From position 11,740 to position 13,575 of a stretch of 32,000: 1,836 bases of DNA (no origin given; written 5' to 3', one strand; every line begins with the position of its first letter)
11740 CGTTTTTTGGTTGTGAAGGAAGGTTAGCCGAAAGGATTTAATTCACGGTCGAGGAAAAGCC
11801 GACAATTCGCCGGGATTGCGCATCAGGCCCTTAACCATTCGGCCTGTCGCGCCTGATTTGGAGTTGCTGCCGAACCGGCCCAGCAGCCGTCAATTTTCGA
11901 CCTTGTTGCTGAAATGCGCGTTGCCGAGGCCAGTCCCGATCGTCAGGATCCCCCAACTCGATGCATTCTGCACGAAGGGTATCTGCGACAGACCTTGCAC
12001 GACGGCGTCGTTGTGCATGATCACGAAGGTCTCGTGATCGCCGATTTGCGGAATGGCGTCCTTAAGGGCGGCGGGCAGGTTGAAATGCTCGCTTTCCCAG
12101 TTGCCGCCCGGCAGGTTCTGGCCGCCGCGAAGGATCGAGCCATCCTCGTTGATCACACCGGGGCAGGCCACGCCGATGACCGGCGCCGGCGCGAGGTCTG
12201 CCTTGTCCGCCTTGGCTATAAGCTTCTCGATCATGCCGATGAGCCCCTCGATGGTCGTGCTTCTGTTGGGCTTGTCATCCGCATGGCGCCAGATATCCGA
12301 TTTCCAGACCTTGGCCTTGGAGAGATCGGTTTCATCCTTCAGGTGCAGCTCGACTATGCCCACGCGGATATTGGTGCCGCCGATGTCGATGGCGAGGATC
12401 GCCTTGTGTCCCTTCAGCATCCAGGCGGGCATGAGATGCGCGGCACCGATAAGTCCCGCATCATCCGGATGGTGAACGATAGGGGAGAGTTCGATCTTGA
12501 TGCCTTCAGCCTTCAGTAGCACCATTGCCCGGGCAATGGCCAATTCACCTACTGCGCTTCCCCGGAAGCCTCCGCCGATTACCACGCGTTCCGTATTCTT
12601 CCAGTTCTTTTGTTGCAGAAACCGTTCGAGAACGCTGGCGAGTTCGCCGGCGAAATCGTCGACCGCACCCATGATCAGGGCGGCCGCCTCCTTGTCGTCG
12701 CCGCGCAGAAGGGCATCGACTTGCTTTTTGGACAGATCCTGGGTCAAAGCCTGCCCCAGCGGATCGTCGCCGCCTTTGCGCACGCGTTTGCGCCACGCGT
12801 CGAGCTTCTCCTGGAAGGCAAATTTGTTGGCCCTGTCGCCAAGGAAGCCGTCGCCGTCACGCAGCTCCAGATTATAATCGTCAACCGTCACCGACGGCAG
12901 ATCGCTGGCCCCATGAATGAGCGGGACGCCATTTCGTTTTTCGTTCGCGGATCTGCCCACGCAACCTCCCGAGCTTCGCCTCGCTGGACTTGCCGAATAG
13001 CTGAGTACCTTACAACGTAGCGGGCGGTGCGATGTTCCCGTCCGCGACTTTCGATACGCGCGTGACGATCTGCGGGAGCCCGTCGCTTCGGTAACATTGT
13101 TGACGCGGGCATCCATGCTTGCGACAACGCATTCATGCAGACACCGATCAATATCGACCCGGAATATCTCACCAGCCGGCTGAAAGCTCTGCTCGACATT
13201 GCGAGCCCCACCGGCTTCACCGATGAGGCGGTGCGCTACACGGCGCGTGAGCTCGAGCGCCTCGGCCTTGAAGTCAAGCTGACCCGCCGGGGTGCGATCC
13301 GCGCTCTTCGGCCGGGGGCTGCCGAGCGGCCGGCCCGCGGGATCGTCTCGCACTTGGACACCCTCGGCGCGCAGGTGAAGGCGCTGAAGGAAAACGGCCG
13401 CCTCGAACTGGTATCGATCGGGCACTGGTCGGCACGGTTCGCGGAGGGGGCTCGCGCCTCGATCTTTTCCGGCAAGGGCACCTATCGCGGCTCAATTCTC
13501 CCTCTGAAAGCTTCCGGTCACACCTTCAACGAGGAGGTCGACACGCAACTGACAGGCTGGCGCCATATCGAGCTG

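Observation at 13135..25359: NAGGN 'trio' split by a peptide ABC importer and a GntR regulator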

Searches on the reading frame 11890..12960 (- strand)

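Call 98: search_protein_families(library=pfam, proteins=[window:11890-12960:-], max_evalue=0.001)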
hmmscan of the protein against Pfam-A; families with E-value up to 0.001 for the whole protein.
window:11890-12960:- (356 aa): 2 families
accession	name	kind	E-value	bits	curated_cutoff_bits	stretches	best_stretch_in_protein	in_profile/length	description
PF00480.26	ROK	-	1e-07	32.2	22.9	1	189-352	2-141/294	ROK family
PF00349.27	Hexokinase_1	-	0.00054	20.2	24.3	0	188-219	59-89/201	Hexokinase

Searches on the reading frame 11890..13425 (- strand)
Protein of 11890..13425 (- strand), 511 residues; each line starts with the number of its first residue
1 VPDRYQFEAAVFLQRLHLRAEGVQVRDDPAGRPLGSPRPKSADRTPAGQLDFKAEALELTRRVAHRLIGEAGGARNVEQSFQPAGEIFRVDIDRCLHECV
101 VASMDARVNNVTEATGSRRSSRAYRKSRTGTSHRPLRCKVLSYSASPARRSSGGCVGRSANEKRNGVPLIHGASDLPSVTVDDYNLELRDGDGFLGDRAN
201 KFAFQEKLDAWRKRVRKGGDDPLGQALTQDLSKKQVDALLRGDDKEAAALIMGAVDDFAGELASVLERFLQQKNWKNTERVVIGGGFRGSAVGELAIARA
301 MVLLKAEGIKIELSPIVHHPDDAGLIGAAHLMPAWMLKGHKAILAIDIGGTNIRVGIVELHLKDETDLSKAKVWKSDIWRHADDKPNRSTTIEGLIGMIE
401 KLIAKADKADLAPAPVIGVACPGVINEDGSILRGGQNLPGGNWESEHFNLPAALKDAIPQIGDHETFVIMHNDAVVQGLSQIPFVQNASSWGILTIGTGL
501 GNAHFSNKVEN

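Call 68: search_protein_families(library=pfam, proteins=[window:11890-13425:-], max_evalue=0.0001)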
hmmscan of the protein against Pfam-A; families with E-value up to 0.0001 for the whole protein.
window:11890-13425:- (511 aa): 1 family
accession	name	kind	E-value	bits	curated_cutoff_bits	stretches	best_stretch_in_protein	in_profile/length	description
PF00480.26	ROK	-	4.1e-07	30.3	22.9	1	344-507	2-141/294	ROK family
